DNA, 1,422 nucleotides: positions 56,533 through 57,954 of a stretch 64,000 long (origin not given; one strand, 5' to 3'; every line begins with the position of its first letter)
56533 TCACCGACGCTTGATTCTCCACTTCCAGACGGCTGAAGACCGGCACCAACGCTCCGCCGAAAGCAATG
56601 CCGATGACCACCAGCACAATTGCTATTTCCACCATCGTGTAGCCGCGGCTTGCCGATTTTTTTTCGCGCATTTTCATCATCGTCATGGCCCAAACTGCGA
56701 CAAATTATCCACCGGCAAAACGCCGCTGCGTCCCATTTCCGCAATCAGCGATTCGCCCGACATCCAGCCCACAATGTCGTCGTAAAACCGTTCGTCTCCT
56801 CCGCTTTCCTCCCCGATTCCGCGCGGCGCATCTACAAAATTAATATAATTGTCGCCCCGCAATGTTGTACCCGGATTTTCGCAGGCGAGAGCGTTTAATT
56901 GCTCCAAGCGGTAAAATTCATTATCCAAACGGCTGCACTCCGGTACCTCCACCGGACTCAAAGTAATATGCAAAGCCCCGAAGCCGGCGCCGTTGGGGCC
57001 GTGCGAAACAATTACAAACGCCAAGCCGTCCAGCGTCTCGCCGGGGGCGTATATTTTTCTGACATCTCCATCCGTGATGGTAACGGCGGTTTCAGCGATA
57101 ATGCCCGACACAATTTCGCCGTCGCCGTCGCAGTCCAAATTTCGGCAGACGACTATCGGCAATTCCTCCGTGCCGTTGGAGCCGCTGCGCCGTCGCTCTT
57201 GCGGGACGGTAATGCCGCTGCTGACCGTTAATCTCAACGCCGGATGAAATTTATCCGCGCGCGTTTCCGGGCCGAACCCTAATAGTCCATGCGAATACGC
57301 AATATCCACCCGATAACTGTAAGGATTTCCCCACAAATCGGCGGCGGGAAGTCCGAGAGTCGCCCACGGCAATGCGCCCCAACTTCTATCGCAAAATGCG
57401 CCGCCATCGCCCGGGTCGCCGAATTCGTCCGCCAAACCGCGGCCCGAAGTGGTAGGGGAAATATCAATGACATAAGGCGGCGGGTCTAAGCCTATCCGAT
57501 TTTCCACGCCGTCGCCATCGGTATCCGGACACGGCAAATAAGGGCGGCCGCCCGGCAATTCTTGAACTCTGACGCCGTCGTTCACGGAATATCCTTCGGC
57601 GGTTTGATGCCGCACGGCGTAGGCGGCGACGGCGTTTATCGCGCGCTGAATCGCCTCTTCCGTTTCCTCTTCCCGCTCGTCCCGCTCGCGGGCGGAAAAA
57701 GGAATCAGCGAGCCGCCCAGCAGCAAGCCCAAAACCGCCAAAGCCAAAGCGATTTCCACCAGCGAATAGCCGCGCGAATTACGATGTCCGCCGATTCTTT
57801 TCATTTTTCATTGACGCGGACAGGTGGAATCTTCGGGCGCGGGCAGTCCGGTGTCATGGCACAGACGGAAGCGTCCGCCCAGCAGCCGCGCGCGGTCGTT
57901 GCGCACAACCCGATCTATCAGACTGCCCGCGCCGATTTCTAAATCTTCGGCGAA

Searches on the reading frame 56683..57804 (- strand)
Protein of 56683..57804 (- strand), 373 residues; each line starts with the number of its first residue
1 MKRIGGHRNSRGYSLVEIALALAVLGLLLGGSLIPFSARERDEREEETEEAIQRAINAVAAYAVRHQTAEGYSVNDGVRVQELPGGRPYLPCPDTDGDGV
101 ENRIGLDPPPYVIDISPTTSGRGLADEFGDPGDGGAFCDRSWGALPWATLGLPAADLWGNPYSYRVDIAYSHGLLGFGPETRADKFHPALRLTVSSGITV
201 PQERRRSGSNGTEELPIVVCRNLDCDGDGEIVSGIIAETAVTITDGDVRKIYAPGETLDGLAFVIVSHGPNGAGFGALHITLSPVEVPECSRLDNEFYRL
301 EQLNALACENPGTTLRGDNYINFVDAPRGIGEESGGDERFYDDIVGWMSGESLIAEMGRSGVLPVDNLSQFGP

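Call 8: search_protein_families(library=pfam, proteins=[window:56683-57804:-], max_evalue=1)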
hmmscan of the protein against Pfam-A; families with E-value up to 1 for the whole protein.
window:56683-57804:- (373 aa): 1 family
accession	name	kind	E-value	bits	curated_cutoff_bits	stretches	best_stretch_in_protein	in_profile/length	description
PF07963.17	N_methyl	-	7.7e-05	22.6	21.2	1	8-32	2-26/27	Prokaryotic N-terminal methylation motif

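Call 9: search_protein_families(library=ncbifam, proteins=[window:56683-57804:-], max_evalue=1)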
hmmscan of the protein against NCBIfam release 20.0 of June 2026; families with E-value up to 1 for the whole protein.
window:56683-57804:- (373 aa): 5 families
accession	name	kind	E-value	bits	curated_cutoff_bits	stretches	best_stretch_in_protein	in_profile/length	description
TIGR02532.1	IV_pilin_GFxxxE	domain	0.0054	16.5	16.3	1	11-30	2-21/24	prepilin-type N-terminal cleavage/methylation domain-containing protein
NF041013.1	T4P_ComGE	equivalog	0.0097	16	49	1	9-62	2-56/83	competence type IV pilus minor pilin ComGE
TIGR01708.2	typeII_sec_gspH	equivalog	0.015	15.3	80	1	10-71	1-62/169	type II secretion system minor pseudopilin GspH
TIGR01710.1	typeII_sec_gspG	equivalog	0.056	13.5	88.85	0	11-61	1-51/134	type II secretion system major pseudopilin GspG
NF047828.1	T3SSXpsI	equivalog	0.23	11.5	150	1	11-42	2-33/132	type II secretion system protein XpsI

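Call 13: find_encoding_contigs(protein=window:56683-57804:-, flank=10000)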
Protein window:56683-57804:- (373 aa): no gene with exactly this product is on record in the collection.

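Call 35: find_homologous_proteins(query=A1, max_evalue=0.001)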
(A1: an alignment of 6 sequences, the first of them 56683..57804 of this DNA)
Query A1 (6 sequences) (373 aa, profile of the alignment): 107 proteins with E <= 0.001 among 8000 candidates.
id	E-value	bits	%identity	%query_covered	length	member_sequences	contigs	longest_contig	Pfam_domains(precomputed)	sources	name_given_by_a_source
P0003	6.0e-164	564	88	99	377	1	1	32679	-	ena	-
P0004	6.0e-155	535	86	99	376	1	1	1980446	-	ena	-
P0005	1.7e-154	533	89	99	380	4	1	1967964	-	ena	-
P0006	1.9e-154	533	91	100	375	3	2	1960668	-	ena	-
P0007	2.7e-151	523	91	100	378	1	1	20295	-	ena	-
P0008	4.5e-142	492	81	99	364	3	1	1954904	-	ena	-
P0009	2.1e-139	484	84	100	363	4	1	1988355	-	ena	-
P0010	6.0e-85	304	38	96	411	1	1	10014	-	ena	-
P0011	1.4e-78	283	37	96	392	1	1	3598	PF07963.18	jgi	jgi:prepilin-type N-terminal cleavage/methylation domain-containing protein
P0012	2.5e-73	266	36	99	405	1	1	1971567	-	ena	-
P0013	7.1e-73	264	37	99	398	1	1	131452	-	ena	-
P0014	1.1e-72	264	36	99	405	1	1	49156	-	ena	-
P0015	1.5e-72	263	37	99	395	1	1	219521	-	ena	-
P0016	1.4e-71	260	36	99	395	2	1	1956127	-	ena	-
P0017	4.8e-71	258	36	99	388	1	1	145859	-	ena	-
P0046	5.5e-58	215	34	95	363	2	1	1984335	-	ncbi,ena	-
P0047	1.4e-54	204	31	97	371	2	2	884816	-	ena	-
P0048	4.0e-54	203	29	99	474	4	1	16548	PF07963.18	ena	-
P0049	5.7e-54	202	30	95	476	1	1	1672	PF07963.18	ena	-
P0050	3.9e-53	199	34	98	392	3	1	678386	PF07963.18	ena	-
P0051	4.6e-51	193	31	70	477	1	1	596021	PF07963.18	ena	-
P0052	3.2e-50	190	35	70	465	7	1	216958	PF07963.18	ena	-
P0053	3.4e-50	190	26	97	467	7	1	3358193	PF07963.18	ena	-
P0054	5.0e-50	189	32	94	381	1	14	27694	-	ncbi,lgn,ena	-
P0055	1.6e-49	188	32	80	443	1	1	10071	PF07963.18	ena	-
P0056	2.9e-49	187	31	70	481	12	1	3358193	PF07963.18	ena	-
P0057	1.5e-48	184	28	99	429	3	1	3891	-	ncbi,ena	-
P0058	5.8e-48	182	29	99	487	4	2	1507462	PF07963.18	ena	-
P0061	1.7e-46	178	30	70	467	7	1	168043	PF07963.18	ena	-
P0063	2.7e-46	177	26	95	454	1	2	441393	-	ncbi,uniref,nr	ncbi:MAG: hypothetical protein ISN26_04005 [Betaproteobacteria bacterium AqS2]|uniref:Prepilin-type 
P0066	4.8e-26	110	32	63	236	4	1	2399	PF07963.18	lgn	-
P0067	8.8e-26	109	32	62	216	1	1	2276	PF07963.18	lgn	-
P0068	1.4e-25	109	32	63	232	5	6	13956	PF07963.18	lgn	-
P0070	4.1e-25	107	33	47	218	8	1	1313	PF07963.18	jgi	jgi:prepilin-type N-terminal cleavage/methylation domain-containing protein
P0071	4.5e-25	107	32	46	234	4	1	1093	PF07963.18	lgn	-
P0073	2.4e-23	101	32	47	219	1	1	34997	PF07963.18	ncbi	-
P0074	7.8e-23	100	33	54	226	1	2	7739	PF07963.18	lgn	-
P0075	2.9e-22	98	26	95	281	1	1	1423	PF07963.18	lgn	-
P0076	1.9e-21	95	35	45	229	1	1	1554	PF07963.18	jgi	jgi:prepilin-type N-terminal cleavage/methylation domain-containing protein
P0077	4.5e-21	94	27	72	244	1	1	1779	PF07963.18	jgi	jgi:prepilin-type N-terminal cleavage/methylation domain-containing protein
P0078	6.3e-21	93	33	43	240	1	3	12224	PF07963.18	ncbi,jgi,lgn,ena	-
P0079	1.0e-20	93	30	46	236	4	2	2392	PF07963.18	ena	-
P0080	2.1e-20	92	29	59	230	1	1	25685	PF07963.18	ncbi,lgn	-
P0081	9.0e-20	89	33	43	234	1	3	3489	PF07963.18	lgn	-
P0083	2.2e-19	88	31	44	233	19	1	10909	PF07963.18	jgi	-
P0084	2.5e-19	88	32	47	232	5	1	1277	PF07963.18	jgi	jgi:prepilin-type N-terminal cleavage/methylation domain-containing protein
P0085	3.0e-19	88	32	44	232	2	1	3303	PF07963.18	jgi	-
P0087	1.0e-18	86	33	43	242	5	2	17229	PF07963.18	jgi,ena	jgi:prepilin-type N-terminal cleavage/methylation domain-containing protein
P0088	4.6e-18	84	30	45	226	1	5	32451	PF07963.18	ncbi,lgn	-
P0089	9.8e-18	83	31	47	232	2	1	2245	PF07963.18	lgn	-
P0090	2.0e-17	82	32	45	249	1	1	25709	PF07963.18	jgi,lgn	-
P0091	2.2e-17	82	23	95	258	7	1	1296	PF07963.18,PF08334.17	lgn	-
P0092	3.2e-17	81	27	57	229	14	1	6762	PF07963.18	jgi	-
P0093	5.1e-17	80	30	45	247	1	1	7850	PF07963.18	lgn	-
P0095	1.7e-16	79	33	45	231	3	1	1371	PF07963.18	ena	-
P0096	4.7e-16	77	34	43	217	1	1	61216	PF07963.18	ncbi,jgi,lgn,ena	-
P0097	1.2e-15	76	32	44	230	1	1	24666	PF07963.18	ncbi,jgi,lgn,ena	-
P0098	4.5e-15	74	32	45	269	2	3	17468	PF07963.18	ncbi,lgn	-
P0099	7.9e-15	73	30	46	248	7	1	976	PF07963.18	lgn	-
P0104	8.8e-13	66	28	60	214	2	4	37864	PF07963.18,PF08334.17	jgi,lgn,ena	-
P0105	9.2e-12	63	30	45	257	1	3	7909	PF07963.18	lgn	-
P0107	5.6e-9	54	22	57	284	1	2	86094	PF07963.18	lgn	-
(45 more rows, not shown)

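Call 36: find_encoding_contigs(protein=P0006, flank=10000, max_places=2)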
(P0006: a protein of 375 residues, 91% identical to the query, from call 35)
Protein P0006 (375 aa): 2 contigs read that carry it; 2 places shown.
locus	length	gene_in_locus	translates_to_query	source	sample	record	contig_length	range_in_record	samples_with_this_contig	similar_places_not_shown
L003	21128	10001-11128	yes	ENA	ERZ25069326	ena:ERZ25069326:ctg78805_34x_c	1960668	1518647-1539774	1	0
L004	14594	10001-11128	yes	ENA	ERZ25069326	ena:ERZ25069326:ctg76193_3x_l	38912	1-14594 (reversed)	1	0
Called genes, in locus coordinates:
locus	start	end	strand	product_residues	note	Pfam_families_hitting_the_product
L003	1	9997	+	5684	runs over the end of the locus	-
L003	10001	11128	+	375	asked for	-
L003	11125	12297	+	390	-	-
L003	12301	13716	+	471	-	PF03315:SDH_beta, PF03313:SDH_alpha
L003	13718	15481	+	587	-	PF07963:N_methyl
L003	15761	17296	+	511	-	PF00682:HMGL-like, PF22617:HCS_D2, PF08502:LeuA_dimer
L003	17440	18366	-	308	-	PF00892:EamA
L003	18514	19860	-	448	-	PF22694:CtpB_N-like, PF00595:PDZ (weak), PF13180:PDZ_2 (weak), PF17820:PDZ_6, PF03572:Peptidase_S41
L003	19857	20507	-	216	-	PF13442:Cytochrome_CBB3 (faint), PF00034:Cytochrom_C (weak)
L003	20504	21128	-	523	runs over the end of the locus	PF00171:Aldedh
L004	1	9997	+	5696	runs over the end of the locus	-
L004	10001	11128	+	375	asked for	-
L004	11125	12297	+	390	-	-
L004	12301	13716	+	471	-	PF03315:SDH_beta, PF03313:SDH_alpha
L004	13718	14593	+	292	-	?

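Call 37: find_encoding_contigs(protein=P0008, flank=10000, max_places=2)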
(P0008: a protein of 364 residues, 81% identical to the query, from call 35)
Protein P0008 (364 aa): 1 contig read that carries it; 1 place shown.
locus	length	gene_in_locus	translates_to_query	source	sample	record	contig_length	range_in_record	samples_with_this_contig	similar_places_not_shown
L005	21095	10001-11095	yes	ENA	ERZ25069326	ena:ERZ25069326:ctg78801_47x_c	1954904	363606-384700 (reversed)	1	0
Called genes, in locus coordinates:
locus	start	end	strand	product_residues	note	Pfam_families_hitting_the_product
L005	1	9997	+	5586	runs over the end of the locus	-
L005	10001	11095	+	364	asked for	-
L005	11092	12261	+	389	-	-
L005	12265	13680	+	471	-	PF03315:SDH_beta, PF03313:SDH_alpha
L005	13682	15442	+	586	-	PF07963:N_methyl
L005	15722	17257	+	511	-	PF00682:HMGL-like, PF22617:HCS_D2, PF08502:LeuA_dimer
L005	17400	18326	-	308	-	PF00892:EamA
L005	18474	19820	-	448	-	PF22694:CtpB_N-like, PF00595:PDZ (weak), PF13180:PDZ_2 (weak), PF17820:PDZ_6, PF03572:Peptidase_S41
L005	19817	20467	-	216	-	PF13442:Cytochrome_CBB3 (faint), PF00034:Cytochrom_C (weak)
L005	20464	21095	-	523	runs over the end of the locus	PF00171:Aldedh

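Call 44: find_related_loci(query=A3, collection=genome_contigs, flank=10000)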
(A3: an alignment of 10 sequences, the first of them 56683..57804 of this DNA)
Query A3 (373 aa) in genome_contigs; peptide patterns used: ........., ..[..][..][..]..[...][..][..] (x = any residue, [..] = any of these).
599 stretches matched a pattern (row limit reached: there are more); 51 encode a relative of the query (tblastn E <= 1e-3); 51 distinct loci.
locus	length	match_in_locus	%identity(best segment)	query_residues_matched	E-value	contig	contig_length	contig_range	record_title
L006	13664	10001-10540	31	9-233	1e-25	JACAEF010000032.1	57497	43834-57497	MAG: Rhodocyclaceae bacterium isolate L.E.AP.42 k119_637977, whole genome shotgun sequence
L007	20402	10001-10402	32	6-184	2e-22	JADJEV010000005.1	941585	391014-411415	MAG: Candidatus Methylophosphatis roskildensis isolate Bjer_18-Q3-R1-45_BAT3C.347 tig00199796-10-9414780, whole genome s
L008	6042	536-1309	34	4-220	5e-22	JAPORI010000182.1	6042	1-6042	MAG: Betaproteobacteria bacterium isolate CAR1_bin_19 NODE_3652_length_6042_cov_5.33372, whole genome shotgun sequence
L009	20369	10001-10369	31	12-177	1e-19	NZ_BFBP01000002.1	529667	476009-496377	Azospira sp. I13 scf_AZSI13_02, whole genome shotgun sequence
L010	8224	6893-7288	33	11-183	5e-19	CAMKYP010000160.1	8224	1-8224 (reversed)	MAG: uncultured Dechloromonas sp. isolate SRR7287212_bin.7_metawrap_v1.3.0_MAG genome assembly, contig: ERZ10357996_1566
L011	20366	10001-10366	33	11-177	4e-18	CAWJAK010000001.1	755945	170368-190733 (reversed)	MAG: uncultured proteobacterium isolate MFD04716.bin.2.51 genome assembly, contig: contig_20704, whole genome shotgun se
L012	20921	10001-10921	26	10-364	4e-17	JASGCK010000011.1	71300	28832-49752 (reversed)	MAG: Cytophagales bacterium isolate MAG19 NODE_148_length_71300_cov_43.848803, whole genome shotgun sequence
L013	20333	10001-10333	31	11-172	2e-16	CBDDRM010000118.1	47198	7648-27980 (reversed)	uncultured bacterium isolate s9_101 genome assembly, contig: s9_101.fak141_283263, whole genome shotgun sequence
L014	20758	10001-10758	31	8-171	8e-16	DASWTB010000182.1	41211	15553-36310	MAG TPA_asm: Pseudoduganella sp. isolate SMAG_U3564 k141_10386, whole genome shotgun sequence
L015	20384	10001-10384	31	1-171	1e-15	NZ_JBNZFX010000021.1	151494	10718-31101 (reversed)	Massilia eburnea strain 25b30 contig_38, whole genome shotgun sequence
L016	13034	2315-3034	24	11-348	2e-15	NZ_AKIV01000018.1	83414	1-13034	Polaromonas sp. CF318 PMI15_contig_24.24, whole genome shotgun sequence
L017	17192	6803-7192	27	3-184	1e-14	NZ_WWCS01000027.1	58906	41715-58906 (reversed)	Duganella margarita strain FT109W NODE_27_length_58906_cov_22.774613_27, whole genome shotgun sequence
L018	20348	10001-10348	31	8-171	2e-14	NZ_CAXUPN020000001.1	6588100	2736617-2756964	Pseudoduganella sp. LjRoot289 LJR289c1, whole genome shotgun sequence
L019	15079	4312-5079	24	10-366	1e-14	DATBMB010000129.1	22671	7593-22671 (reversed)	MAG TPA_asm: Burkholderiales bacterium isolate SMAG_U3987 k141_1176663, whole genome shotgun sequence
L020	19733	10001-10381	30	10-184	8e-14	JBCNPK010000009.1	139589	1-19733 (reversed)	MAG: Pseudoduganella sp. isolate SMAGNO151 Contig9, whole genome shotgun sequence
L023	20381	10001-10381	27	8-184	4e-13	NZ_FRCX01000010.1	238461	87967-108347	Duganella sacchari strain Sac-22, whole genome shotgun sequence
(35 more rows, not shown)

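Call 46: find_encoding_contigs(protein=P0063, flank=10000, max_places=1)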
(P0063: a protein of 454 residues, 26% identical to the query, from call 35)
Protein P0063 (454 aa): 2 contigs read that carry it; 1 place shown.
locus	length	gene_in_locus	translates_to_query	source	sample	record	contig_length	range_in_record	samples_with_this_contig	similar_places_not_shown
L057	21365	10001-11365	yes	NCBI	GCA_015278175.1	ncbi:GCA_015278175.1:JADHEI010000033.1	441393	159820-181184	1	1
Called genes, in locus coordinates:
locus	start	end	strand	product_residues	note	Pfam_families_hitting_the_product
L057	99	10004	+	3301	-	-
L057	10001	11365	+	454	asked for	-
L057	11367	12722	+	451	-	-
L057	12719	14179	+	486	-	-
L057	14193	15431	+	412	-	PF00202:Aminotran_3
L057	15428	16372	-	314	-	PF03331:LpxC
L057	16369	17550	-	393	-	PF00091:Tubulin, PF12327:FtsZ_C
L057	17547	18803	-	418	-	PF02491:SHS2_FTSA, PF06723:MreB_Mbl, PF14450:FtsA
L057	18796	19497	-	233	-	PF08478:POTRA_1 (faint), PF03799:FtsQ_DivIB_C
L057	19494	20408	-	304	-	PF01820:Dala_Dala_lig_N (faint), PF07478:Dala_Dala_lig_C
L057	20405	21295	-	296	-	PF01565:FAD_binding_4, PF02873:MurB_C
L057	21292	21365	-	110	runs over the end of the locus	PF02875:Mur_ligase_C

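Call 47: find_encoding_contigs(protein=P0053, flank=10000, max_places=1)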
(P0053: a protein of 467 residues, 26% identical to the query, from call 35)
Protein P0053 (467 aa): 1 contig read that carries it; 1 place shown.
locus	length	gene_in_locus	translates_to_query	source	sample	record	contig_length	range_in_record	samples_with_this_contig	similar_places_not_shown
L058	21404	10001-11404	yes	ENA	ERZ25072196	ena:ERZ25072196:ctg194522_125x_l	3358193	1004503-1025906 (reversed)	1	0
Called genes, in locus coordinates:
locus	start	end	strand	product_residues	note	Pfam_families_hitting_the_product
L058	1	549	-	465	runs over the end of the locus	-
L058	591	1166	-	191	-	PF01812:5-FTHF_cyc-lig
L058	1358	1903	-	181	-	-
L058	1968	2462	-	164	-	-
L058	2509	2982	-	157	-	-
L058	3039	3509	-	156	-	-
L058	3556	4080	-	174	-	-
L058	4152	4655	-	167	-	-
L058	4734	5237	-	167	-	-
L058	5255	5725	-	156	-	-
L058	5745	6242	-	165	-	-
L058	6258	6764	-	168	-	-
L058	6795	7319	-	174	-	-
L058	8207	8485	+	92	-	-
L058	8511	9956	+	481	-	PF07963:N_methyl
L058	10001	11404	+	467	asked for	PF07963:N_methyl (weak)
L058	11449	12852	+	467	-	PF07963:N_methyl (weak)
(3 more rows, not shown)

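Call 48: find_encoding_contigs(protein=P0046, flank=10000, max_places=1)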
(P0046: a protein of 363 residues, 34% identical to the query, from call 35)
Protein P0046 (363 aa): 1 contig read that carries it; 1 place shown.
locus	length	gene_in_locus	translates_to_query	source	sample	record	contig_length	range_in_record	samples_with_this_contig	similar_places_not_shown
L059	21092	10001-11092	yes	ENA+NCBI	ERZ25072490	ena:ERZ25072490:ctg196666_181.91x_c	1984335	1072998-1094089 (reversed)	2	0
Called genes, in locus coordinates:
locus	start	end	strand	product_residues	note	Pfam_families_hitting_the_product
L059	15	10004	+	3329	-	-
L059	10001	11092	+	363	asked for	-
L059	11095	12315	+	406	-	PF07963:N_methyl (weak)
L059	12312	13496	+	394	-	-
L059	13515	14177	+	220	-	PF00730:HhH-GPD, PF00633:HHH, PF10576:EndIII_4Fe-2S (weak)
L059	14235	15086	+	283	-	PF04542:Sigma70_r2, PF04545:Sigma70_r4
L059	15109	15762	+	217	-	PF00300:His_Phos_1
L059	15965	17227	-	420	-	PF04413:Glycos_transf_N, PF00534:Glycos_transf_1 (faint)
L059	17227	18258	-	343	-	-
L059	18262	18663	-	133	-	PF01042:Ribonuc_L-PSP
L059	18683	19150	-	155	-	PF03692:CxxCxxCC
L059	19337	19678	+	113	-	PF14595:Thioredoxin_9 (weak), PF00085:Thioredoxin, PF13098:Thioredoxin_2 (weak), PF13905:Thioredoxin_8 (faint)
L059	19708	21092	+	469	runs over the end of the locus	PF07498:Rho_N, PF07497:Rho_RNA_bind, PF00006:ATP-synt_ab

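Call 57: list_cluster_members(proteins=[P0046, P0054, P0057, P0047, P0001, P0006])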
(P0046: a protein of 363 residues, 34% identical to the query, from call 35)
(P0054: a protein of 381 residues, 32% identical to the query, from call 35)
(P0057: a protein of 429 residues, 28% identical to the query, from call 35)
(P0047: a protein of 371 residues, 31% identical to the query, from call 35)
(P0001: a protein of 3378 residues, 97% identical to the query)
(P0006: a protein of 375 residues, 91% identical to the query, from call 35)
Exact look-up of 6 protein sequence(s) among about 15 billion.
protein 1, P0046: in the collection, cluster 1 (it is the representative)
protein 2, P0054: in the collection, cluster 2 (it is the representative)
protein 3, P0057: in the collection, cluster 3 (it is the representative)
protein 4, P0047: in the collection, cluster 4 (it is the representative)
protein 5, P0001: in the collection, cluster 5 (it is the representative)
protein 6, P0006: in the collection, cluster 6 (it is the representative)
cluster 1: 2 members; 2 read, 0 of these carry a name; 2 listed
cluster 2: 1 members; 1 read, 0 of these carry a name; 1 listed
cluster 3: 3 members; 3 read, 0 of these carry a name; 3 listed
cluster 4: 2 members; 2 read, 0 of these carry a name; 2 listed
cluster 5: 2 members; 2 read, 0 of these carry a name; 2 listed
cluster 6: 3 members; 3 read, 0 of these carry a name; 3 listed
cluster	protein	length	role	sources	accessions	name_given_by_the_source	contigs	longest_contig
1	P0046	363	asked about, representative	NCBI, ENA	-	-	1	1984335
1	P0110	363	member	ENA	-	-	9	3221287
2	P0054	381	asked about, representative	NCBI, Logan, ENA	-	-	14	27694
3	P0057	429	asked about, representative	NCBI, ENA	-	-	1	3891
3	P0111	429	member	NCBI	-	-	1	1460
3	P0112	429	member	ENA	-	-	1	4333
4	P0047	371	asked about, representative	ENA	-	-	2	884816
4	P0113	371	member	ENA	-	-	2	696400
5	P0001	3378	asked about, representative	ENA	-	-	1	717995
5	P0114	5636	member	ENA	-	-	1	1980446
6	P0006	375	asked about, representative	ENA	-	-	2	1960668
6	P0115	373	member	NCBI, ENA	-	-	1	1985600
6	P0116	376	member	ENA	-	-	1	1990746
